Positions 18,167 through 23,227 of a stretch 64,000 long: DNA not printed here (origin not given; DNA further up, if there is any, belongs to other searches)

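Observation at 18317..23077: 1,586-aa fused activase/dehydratase-like protein with an asymmetric ATPase pair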

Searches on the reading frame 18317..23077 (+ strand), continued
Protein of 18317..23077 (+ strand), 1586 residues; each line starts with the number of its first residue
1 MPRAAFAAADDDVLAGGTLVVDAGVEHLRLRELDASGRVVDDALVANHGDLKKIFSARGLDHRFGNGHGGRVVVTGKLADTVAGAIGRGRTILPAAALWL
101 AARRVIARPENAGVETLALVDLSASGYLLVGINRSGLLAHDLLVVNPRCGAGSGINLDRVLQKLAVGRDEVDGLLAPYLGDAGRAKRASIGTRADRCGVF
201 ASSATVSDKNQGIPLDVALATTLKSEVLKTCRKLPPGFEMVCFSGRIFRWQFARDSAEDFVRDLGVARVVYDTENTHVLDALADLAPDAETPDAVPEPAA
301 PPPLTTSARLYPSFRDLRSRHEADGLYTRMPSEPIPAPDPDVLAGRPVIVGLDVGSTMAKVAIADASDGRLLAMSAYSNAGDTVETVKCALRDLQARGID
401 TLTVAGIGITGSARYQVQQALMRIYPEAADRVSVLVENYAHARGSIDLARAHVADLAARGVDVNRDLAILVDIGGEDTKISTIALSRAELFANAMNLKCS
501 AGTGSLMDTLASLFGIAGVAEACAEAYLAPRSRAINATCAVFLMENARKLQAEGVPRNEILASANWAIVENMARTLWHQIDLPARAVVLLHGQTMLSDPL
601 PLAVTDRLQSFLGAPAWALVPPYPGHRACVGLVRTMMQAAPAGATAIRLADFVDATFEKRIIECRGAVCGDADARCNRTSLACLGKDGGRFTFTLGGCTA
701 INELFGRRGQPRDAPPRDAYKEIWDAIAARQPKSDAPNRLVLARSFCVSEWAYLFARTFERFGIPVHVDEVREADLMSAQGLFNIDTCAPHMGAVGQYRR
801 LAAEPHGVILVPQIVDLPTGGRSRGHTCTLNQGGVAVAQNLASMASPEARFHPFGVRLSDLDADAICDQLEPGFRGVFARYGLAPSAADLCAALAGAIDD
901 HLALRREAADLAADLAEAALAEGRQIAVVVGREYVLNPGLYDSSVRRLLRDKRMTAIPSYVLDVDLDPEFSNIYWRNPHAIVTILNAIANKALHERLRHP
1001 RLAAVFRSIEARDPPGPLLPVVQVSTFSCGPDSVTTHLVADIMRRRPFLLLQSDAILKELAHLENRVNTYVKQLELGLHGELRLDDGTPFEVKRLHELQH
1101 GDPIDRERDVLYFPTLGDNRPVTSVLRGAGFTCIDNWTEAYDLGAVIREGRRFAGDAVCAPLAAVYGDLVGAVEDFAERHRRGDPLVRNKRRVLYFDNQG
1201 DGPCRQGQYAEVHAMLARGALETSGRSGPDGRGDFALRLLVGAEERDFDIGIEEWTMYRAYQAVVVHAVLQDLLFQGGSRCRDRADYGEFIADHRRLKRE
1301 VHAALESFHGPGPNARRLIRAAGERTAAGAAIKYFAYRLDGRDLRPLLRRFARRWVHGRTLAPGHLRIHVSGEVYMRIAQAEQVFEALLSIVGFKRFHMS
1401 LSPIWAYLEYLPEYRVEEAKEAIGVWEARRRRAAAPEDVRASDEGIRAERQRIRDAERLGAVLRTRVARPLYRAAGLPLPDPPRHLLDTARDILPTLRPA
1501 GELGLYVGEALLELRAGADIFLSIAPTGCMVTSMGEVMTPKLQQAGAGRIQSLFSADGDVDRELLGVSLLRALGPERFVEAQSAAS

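Call 93: search_protein_families(library=pfam, alignment_id=A4, max_evalue=0.00001)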
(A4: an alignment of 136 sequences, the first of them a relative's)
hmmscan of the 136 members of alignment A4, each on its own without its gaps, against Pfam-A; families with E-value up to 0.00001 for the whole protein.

A. member 1, L001:9502-9876:- (125 aa): 0 families

B. families by the number of members that match (of 136 scanned): 128 families (the first 25 are shown)
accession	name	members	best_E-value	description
PF02518.31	HATPase_c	5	1e-30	Histidine kinase-, DNA gyrase B-, and HSP90-like ATPase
PF00512.31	HisKA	5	1e-23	His Kinase A (phospho-acceptor) domain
PF01458.23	SUFBD_core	4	1.1e-76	SUF system FeS cluster assembly, SufBD core domain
PF19295.5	SufBD_N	4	1.5e-12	SufBD protein N-terminal region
PF05159.20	Capsule_synth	3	8.3e-77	Capsule polysaccharide biosynthesis protein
PF00072.30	Response_reg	3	7.4e-29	Response regulator receiver domain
PF13443.12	HTH_26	3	2.1e-09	Cro/C1-type HTH DNA-binding domain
PF00582.32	Usp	2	1.9e-51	Universal stress protein family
PF08447.18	PAS_3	2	5.1e-21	PAS fold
PF02604.26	PhdYeFM_antitox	2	2.2e-20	Antitoxin Phd_YefM, type II toxin-antitoxin system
PF00672.30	HAMP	2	6.7e-15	HAMP domain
PF23493.1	CysS_C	2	1.6e-12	Cysteinyl-tRNA ligase anticodon binding domain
PF10861.13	DUF2784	2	7.8e-11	Protein of Unknown function (DUF2784)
PF01590.32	GAF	2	4.1e-09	GAF domain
PF13492.12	GAF_3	2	2.7e-08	GAF domain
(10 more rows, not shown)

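Call 96: search_solved_structures(query=A1, max_evalue=10)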
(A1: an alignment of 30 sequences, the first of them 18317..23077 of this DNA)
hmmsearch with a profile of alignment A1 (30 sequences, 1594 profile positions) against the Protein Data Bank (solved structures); distinct sequences matched with E-value up to 10: 6.
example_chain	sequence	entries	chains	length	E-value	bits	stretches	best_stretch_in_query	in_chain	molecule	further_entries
4eht_A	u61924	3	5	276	4.9e-11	44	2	458-546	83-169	Activator of 2-hydroxyisocaproyl-CoA dehydratase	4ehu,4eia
1hux_A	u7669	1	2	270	3e-10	41.4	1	391-565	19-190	ACTIVATOR OF (R)-2-HYDROXYGLUTARYL-COA DEHYDRATASE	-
9gai_D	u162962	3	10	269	4.2e-08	34.3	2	471-545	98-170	3-methylbenzoyl-CoA reductase alpha subunit MbdQ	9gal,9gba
7yyl_E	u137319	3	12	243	0.00011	23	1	457-565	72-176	Putative CoA-substrate-specific enzyme activase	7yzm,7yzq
2iwt_A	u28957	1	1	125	0.72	10.3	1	1002-1050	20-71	THIOREDOXIN H ISOFORM 2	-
6gem_A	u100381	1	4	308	2.9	8.3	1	1224-1289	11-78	Oxidoreductase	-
